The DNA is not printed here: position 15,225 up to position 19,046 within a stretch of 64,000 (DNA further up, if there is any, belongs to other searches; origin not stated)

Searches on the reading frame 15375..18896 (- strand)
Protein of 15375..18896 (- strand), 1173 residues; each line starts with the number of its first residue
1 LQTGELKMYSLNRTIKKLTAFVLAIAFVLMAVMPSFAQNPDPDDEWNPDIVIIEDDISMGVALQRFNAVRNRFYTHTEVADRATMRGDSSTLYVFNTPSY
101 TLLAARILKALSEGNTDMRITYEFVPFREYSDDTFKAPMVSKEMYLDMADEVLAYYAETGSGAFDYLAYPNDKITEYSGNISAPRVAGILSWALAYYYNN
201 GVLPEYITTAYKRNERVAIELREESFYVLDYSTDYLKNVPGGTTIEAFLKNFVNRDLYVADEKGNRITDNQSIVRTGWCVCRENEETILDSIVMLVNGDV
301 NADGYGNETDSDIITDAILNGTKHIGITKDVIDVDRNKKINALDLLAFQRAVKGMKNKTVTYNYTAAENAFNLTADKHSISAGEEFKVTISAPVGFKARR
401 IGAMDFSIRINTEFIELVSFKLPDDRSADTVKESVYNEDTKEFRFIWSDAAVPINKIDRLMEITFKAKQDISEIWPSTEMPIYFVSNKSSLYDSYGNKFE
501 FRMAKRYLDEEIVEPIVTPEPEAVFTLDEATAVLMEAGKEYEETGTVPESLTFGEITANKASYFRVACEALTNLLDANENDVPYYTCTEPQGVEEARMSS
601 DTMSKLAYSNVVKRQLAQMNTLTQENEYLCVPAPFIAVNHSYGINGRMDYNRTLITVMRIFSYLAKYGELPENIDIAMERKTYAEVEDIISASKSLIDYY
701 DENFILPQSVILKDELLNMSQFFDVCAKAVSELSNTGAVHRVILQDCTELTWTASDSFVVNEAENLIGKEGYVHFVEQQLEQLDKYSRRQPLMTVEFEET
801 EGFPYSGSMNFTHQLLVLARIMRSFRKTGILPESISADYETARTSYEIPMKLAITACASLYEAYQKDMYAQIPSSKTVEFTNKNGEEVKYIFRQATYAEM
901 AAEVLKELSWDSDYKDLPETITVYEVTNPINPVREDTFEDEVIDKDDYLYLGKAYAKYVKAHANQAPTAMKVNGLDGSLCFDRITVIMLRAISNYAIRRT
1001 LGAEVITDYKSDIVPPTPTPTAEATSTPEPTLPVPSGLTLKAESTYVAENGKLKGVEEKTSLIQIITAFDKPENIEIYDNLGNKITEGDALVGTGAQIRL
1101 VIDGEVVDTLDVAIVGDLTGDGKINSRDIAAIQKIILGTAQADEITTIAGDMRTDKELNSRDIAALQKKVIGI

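Call 58: search_protein_families(library=pfam, proteins=[window:15375-18896:-], max_evalue=0.00001)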
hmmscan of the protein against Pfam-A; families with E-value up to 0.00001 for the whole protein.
window:15375-18896:- (1173 aa): 2 families
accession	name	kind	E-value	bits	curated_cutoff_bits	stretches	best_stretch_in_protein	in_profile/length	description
PF00404.24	Dockerin_1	-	3.5e-14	53.2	22.9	1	1116-1170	2-56/57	Dockerin type I domain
PF09373.15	PMBR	-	8.6e-08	32.4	24.9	0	189-209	13-33/33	Pseudomurein-binding repeat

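Call 87: search_protein_families(library=pfam, proteins=[window:15375-18896:-], max_evalue=0.1)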
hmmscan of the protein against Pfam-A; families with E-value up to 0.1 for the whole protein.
window:15375-18896:- (1173 aa): 3 families
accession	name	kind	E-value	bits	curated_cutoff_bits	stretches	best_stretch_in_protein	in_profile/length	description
PF00404.24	Dockerin_1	-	3.5e-14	53.2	22.9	2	1116-1170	2-56/57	Dockerin type I domain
PF09373.15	PMBR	-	8.6e-08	32.4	24.9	1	189-209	13-33/33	Pseudomurein-binding repeat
PF00963.24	Cohesin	-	0.00016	22.3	24.1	1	373-472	3-106/139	Cohesin domain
